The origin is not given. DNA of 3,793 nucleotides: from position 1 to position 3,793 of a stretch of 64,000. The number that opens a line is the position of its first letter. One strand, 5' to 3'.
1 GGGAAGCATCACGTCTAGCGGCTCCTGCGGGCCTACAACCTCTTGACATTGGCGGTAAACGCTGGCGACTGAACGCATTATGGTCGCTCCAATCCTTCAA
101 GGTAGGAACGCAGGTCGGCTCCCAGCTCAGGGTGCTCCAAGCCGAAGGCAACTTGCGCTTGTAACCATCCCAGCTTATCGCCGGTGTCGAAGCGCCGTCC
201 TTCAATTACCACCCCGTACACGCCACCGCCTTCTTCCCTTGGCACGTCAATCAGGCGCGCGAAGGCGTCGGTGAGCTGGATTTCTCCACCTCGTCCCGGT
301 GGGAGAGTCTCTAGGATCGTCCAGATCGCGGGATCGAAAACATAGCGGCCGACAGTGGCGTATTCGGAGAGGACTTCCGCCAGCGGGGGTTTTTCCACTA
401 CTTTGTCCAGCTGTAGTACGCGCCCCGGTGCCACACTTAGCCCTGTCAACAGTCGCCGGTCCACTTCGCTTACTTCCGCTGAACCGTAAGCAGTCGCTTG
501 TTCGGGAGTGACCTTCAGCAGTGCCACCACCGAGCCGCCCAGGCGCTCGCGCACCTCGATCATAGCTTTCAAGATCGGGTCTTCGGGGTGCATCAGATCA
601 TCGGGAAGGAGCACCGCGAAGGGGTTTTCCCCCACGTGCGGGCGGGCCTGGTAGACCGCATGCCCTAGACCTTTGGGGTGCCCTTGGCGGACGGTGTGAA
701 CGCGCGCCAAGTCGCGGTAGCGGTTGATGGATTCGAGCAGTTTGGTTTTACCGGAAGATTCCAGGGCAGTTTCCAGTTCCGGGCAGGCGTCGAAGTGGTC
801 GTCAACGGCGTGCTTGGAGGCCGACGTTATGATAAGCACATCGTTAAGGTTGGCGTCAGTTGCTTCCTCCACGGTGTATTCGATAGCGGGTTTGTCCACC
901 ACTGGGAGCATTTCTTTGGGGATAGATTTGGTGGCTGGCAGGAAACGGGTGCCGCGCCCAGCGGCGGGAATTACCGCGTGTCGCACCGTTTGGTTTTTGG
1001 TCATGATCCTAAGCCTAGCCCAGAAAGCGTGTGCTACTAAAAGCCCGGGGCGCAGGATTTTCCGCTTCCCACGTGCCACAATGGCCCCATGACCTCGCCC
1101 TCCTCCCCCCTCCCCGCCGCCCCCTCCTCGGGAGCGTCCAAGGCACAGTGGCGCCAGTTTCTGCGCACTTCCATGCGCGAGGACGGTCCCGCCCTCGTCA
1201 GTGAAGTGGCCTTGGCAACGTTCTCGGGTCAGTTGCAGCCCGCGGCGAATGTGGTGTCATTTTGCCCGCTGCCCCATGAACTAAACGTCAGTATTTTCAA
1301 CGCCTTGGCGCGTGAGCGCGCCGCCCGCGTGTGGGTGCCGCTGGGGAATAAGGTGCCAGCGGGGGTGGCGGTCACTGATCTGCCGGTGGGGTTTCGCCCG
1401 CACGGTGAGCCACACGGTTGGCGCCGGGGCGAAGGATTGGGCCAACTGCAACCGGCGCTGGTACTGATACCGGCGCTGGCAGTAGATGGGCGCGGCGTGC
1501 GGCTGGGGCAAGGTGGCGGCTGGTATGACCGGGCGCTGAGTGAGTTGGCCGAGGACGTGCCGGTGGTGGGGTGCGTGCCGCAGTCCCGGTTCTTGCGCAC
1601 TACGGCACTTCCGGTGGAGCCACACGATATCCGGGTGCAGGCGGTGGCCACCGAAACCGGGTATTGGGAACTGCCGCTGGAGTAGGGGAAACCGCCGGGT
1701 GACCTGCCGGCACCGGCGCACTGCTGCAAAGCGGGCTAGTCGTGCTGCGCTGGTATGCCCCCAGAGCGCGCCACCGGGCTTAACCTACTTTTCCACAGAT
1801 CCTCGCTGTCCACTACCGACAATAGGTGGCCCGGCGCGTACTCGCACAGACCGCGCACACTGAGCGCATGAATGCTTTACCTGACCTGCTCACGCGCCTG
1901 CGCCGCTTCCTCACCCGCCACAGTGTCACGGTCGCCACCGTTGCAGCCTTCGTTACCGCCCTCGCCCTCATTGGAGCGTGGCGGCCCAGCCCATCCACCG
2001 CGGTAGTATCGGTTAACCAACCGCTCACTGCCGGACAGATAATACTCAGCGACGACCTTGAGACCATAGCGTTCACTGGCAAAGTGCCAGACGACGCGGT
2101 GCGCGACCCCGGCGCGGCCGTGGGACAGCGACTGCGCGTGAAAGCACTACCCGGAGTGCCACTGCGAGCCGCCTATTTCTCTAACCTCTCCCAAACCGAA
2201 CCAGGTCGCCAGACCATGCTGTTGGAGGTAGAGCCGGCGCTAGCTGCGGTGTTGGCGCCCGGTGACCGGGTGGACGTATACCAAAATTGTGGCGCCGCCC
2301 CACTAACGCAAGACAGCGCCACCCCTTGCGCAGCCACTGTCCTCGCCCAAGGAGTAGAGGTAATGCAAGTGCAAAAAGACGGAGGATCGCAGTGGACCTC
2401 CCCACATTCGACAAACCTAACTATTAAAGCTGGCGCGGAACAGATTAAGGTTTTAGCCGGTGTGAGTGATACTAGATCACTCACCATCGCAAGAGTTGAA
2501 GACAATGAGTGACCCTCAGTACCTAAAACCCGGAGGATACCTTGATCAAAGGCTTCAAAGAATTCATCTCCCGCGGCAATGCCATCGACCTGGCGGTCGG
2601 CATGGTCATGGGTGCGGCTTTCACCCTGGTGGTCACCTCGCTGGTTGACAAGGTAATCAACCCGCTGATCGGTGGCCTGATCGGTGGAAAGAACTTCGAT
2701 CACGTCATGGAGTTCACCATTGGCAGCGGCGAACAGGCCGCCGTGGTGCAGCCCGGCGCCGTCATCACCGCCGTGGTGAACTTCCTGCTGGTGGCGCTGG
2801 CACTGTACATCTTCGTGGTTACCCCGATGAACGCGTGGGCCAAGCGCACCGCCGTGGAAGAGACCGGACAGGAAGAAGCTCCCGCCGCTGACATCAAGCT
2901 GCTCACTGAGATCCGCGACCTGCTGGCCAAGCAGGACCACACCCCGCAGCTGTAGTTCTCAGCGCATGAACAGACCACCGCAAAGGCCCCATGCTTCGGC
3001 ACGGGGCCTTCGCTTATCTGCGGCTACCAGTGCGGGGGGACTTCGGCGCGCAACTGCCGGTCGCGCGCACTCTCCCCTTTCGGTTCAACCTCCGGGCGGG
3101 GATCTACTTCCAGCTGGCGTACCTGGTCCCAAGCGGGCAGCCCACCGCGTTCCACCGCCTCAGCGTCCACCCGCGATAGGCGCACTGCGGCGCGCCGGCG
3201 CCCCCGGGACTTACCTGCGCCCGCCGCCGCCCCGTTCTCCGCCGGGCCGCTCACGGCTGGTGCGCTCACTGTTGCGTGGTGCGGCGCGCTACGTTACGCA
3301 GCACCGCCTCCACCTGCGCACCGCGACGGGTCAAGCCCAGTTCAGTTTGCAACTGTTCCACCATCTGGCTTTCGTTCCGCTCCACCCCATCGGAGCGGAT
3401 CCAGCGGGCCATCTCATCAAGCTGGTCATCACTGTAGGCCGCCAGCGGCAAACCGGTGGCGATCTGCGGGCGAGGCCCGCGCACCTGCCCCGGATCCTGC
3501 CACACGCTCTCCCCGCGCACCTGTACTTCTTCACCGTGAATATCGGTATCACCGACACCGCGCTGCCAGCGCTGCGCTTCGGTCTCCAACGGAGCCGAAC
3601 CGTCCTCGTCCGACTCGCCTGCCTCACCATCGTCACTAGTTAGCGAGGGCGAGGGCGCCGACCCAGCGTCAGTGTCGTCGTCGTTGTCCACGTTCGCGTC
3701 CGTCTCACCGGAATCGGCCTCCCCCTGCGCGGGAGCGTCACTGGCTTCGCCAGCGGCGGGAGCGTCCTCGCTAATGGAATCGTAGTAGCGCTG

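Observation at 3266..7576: Giant SF1 helicase/nuclease-family protein in which every catalytic motif I can place looks substituted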

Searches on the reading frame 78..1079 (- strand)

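Call 17: search_protein_families(library=pfam, proteins=[window:78-1079:-], max_evalue=0.001)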
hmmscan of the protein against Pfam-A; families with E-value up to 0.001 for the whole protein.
window:78-1079:- (333 aa): 2 families
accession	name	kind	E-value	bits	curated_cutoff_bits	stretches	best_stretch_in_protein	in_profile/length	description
PF00483.29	NTP_transferase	-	1.6e-23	84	21.2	1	35-278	2-211/245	Nucleotidyl transferase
PF12804.13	NTP_transf_3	-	5.9e-09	36.7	27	1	35-187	1-121/160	MobA-like NTP transferase domain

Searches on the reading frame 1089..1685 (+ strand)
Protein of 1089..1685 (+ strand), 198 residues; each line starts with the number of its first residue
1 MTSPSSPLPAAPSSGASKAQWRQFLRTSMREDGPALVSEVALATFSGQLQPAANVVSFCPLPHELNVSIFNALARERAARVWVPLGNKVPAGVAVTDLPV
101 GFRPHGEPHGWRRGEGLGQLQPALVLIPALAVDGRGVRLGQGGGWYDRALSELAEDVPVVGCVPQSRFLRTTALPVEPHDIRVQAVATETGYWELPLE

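Call 17: search_protein_families(library=pfam, proteins=[window:1089-1685:+], max_evalue=0.001)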
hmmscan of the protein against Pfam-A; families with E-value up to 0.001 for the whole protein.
window:1089-1685:+ (198 aa): 1 family
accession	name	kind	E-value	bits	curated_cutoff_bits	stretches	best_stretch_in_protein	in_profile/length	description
PF01812.26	5-FTHF_cyc-lig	-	4.4e-19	69.5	27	1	48-189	36-186/186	5-formyltetrahydrofolate cyclo-ligase family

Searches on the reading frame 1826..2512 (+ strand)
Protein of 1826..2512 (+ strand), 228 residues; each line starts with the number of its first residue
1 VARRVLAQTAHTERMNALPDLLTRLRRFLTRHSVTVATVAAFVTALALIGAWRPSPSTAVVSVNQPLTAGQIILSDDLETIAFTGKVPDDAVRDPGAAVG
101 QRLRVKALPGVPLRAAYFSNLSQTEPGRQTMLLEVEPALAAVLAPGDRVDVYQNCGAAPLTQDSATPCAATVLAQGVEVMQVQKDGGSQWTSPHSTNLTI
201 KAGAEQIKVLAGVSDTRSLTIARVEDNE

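Call 17: search_protein_families(library=pfam, proteins=[window:1826-2512:+], max_evalue=0.001)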
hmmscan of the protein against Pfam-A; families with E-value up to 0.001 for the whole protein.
window:1826-2512:+ (228 aa): 1 family
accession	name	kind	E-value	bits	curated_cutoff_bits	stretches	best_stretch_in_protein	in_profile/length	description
PF16976.10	RcpC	-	8.2e-06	26.2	28.8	1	135-219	18-109/114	Flp pilus assembly protein RcpC/CpaB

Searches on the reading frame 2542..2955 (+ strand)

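Call 17: search_protein_families(library=pfam, proteins=[window:2542-2955:+], max_evalue=0.001)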
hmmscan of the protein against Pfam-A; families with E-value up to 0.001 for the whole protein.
window:2542-2955:+ (137 aa): 1 family
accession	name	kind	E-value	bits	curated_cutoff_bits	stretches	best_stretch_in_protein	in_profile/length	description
PF01741.23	MscL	-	1.1e-36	126.3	27.4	1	1-128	1-122/123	Large-conductance mechanosensitive channel, MscL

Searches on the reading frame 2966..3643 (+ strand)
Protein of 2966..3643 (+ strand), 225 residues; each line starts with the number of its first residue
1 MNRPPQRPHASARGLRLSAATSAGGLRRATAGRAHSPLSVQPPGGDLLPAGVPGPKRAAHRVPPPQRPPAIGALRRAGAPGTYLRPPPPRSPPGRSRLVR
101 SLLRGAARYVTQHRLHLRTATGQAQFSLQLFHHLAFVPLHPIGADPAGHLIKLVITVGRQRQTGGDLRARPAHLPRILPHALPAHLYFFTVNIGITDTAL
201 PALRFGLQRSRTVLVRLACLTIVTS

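Call 17: search_protein_families(library=pfam, proteins=[window:2966-3643:+], max_evalue=0.001)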
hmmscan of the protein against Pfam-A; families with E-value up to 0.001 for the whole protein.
window:2966-3643:+ (225 aa): 0 families

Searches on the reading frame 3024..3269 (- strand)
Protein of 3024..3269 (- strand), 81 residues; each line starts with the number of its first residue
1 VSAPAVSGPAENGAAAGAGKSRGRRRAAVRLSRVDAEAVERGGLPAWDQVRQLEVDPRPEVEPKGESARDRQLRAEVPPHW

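Call 26: search_protein_families(library=pfam, proteins=[window:3024-3269:-], max_evalue=10)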
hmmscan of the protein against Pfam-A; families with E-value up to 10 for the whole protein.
window:3024-3269:- (81 aa): 1 family
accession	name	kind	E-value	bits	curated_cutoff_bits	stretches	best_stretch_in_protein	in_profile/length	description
PF11025.13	GP40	-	0.078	13.2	21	1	6-36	79-109/164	Glycoprotein GP40 of Cryptosporidium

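Call 43: find_homologous_proteins(query=A3, max_evalue=0.001)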
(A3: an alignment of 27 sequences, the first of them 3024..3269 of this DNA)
Query A3 (27 sequences) (81 aa, profile of the alignment): 931 proteins with E <= 0.001 among 8000 candidates; the best 120 are listed.
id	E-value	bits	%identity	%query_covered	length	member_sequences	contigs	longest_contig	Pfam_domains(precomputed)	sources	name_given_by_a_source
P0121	1.1e-13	69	42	23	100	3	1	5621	-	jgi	jgi:hypothetical protein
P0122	1.5e-13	69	69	20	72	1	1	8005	-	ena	-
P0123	2.2e-13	69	59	21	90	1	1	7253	-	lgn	-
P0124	2.6e-13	68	64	17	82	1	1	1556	-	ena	-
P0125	2.8e-13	68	64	17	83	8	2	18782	-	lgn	-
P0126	3.0e-13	68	59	21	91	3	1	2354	-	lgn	-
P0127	3.3e-13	68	59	21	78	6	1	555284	-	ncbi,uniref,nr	ncbi:hypothetical protein [Promicromonospora sp. AC04]|uniref:hypothetical protein n=1 Tax=Promicrom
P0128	3.4e-13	68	65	21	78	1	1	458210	-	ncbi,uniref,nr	ncbi:hypothetical protein [Promicromonospora soli]|uniref:Uncharacterized protein n=1 Tax=Promicromo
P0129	3.6e-13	68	75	15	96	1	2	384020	-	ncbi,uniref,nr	ncbi:hypothetical protein [Promicromonospora umidemergens]|uniref:Uncharacterized protein n=1 Tax=Pr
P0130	4.7e-13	67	56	22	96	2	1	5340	-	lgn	-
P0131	4.9e-13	67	56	22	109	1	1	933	-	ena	-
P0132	6.0e-13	67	59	21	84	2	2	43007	-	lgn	-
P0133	6.3e-13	67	64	17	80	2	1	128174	-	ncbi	ncbi:hypothetical protein [Promicromonospora sukumoe]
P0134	7.1e-13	67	67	15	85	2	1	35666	-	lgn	-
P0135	8.0e-13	67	69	16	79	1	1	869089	-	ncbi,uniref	ncbi:hypothetical protein [Promicromonospora sp. NPDC019610]|uniref:hypothetical protein n=1 Tax=Pro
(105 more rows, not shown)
